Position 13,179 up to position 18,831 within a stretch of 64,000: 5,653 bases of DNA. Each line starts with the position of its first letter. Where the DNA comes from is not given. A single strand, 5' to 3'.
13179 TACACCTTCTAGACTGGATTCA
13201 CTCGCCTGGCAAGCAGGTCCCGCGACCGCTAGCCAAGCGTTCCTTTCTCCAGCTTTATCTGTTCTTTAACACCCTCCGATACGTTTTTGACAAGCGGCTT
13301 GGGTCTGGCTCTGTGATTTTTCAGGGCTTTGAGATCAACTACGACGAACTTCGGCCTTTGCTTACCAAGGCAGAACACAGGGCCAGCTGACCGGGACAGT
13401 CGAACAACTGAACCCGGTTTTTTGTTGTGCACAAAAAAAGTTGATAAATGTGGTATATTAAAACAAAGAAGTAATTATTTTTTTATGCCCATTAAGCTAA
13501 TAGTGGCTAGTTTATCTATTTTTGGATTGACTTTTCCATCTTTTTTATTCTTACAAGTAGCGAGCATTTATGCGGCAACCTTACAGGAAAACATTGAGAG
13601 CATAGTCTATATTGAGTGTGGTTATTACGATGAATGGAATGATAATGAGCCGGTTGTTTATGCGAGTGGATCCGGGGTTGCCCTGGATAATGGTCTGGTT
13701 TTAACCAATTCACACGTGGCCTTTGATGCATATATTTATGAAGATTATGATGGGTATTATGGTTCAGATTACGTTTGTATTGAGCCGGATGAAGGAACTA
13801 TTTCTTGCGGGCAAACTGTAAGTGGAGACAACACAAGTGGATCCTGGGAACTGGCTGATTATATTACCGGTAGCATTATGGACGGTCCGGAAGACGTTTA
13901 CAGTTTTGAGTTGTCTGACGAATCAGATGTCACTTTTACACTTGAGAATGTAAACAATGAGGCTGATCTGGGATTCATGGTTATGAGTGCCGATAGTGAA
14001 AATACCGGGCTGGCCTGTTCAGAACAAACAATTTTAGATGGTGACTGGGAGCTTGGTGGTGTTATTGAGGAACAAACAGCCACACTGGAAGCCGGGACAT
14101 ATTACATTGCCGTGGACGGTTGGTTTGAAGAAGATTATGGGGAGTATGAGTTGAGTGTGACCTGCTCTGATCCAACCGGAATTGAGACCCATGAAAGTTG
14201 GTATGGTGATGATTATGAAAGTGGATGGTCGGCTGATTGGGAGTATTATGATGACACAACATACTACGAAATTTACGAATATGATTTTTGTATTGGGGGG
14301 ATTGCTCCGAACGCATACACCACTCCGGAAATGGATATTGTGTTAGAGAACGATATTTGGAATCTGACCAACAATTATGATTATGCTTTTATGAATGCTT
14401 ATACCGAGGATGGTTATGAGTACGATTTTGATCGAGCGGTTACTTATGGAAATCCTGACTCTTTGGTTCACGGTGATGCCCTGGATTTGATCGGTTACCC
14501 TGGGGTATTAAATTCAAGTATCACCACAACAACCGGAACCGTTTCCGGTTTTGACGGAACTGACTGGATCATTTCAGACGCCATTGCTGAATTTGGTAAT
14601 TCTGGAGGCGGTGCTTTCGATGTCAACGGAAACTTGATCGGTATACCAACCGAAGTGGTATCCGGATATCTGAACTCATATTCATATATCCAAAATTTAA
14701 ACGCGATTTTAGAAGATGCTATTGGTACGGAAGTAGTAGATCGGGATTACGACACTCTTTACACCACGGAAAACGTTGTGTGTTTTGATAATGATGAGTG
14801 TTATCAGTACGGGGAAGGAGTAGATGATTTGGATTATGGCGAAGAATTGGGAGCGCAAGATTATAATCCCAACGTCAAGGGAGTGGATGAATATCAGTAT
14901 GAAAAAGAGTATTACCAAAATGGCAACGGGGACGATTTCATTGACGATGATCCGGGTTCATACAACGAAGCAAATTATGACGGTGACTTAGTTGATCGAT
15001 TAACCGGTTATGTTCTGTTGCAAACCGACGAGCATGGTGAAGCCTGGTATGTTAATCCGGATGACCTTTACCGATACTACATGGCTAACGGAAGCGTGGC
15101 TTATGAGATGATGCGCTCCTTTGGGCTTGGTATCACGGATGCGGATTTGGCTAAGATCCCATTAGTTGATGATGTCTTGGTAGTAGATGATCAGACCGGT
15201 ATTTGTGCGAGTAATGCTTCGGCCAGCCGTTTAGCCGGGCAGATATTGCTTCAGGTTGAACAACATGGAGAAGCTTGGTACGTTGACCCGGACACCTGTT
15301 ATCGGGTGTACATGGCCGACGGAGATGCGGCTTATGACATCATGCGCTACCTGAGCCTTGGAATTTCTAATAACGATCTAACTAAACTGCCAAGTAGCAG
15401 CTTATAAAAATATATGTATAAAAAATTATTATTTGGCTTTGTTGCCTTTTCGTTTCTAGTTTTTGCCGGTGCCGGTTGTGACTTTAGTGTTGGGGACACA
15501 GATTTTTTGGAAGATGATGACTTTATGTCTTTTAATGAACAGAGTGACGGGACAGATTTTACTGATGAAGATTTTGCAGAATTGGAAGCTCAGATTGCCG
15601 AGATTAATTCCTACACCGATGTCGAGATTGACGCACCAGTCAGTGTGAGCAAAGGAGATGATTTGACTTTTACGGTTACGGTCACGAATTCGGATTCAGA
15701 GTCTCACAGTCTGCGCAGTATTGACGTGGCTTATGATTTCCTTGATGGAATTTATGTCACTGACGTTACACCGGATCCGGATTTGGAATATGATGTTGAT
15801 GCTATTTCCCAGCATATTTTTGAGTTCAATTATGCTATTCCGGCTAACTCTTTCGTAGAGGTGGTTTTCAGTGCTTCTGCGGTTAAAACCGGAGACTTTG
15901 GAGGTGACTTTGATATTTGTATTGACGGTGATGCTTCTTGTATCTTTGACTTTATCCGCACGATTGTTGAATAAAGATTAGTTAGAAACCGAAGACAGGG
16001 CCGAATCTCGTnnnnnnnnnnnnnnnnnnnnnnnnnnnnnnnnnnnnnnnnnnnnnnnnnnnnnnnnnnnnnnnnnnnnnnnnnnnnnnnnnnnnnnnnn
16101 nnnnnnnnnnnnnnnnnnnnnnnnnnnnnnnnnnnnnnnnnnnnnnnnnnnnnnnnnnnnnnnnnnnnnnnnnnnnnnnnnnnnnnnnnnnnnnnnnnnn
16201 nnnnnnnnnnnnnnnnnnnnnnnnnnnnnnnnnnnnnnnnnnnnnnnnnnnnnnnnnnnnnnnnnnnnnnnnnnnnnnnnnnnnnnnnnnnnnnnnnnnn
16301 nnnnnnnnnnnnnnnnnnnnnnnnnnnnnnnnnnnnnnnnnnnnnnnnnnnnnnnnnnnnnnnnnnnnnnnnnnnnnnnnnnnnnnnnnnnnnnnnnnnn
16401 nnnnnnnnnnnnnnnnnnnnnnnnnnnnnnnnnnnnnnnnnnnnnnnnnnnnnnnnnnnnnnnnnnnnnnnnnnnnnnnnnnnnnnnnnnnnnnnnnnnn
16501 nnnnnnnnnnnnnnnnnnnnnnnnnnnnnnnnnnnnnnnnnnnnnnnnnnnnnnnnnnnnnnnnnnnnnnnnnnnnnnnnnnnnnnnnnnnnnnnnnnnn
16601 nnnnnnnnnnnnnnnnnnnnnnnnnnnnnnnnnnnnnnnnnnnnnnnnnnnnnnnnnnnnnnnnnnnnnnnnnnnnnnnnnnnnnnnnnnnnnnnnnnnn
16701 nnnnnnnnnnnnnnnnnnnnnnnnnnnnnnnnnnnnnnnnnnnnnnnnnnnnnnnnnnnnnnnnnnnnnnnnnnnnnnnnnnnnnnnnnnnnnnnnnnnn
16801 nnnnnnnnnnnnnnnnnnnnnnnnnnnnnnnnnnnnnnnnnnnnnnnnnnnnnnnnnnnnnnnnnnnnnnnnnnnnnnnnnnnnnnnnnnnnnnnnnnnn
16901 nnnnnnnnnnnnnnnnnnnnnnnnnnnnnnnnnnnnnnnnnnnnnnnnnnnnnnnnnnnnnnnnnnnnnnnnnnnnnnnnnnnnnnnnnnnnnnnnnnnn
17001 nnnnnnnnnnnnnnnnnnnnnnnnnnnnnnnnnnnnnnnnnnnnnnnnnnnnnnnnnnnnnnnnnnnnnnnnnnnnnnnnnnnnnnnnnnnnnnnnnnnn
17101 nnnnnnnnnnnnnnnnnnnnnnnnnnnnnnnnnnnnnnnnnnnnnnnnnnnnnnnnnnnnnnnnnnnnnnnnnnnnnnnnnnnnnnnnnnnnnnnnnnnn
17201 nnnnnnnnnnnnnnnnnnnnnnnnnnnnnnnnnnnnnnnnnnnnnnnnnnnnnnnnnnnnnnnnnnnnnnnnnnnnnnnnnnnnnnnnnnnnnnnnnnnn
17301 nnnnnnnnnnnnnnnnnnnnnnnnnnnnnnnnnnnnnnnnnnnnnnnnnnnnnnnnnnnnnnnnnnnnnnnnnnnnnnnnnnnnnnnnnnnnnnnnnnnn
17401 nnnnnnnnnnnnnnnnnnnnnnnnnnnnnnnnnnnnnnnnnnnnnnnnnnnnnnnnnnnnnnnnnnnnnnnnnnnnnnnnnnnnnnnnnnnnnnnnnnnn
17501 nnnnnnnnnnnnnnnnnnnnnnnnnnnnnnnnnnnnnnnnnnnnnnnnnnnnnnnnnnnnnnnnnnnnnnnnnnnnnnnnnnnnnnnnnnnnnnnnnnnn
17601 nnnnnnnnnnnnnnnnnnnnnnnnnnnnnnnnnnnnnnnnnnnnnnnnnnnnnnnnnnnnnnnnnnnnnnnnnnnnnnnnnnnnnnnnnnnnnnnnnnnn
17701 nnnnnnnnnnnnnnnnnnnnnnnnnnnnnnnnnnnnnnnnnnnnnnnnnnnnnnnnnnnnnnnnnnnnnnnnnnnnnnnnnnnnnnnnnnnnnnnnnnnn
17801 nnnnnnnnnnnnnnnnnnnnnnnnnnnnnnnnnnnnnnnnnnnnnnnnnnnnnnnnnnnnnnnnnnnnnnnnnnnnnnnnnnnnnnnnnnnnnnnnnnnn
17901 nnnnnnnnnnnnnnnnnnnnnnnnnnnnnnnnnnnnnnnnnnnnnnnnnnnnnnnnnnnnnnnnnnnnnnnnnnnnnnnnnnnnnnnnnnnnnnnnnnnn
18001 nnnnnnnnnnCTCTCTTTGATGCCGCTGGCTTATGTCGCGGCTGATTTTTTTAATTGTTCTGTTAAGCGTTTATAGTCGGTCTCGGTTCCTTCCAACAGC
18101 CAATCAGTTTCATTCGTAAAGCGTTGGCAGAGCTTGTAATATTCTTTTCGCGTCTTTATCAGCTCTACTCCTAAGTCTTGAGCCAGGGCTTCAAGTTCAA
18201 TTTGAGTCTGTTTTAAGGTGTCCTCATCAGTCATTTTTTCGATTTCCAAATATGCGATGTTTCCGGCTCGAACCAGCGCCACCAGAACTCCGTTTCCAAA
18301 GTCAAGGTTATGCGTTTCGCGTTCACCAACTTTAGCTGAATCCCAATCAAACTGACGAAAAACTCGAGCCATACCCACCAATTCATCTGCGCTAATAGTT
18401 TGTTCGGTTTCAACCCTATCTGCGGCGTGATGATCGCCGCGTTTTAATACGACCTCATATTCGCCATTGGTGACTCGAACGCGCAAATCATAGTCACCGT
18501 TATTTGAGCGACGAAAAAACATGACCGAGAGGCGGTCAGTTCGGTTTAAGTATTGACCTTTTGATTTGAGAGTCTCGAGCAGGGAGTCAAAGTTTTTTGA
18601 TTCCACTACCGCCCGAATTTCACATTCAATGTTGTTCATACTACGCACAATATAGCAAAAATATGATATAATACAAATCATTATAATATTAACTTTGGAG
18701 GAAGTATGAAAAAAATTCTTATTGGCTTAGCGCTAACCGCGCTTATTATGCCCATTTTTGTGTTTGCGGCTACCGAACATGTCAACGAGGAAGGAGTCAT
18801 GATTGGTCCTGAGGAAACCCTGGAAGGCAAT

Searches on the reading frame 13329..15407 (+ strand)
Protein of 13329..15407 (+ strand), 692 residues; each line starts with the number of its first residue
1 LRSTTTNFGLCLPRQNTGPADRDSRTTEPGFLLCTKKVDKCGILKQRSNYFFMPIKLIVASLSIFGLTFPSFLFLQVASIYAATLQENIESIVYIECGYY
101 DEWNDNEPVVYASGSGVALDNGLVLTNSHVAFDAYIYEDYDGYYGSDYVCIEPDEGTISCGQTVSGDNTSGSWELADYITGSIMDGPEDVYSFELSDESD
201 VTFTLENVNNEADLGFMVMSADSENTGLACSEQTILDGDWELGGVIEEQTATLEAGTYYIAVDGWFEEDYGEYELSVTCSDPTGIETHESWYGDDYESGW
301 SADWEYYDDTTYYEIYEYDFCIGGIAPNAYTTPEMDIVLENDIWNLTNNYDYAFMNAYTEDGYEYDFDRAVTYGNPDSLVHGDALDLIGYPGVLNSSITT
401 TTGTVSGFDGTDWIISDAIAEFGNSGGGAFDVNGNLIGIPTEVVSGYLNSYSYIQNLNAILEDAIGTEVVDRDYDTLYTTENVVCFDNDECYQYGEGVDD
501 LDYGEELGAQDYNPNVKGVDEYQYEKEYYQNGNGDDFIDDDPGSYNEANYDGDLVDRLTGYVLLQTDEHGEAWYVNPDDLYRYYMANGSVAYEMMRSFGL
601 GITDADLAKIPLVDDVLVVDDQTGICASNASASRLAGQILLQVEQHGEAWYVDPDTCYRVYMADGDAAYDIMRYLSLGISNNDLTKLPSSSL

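Call 13: search_protein_families(library=pfam, proteins=[window:13329-15407:+])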
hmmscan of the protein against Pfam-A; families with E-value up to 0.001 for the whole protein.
window:13329-15407:+ (692 aa): 2 families
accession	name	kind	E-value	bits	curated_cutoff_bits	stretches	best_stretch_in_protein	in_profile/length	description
PF13365.12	Trypsin_2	-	4.6e-12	47.3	27.6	1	349-439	51-144/144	Trypsin-like peptidase domain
PF04151.21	PPC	-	0.00097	20.4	25.9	1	188-264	2-70/70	Bacterial pre-peptidase C-terminal domain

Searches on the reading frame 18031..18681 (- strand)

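Call 79: search_protein_families(library=pfam, proteins=[window:18031-18681:-], max_evalue=0.00001)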
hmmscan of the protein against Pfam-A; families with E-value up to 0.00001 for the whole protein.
window:18031-18681:- (216 aa): 1 family
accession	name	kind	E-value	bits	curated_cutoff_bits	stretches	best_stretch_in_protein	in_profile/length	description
PF01928.26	CYTH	-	4.7e-06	27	23.2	0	17-176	1-173/179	CYTH domain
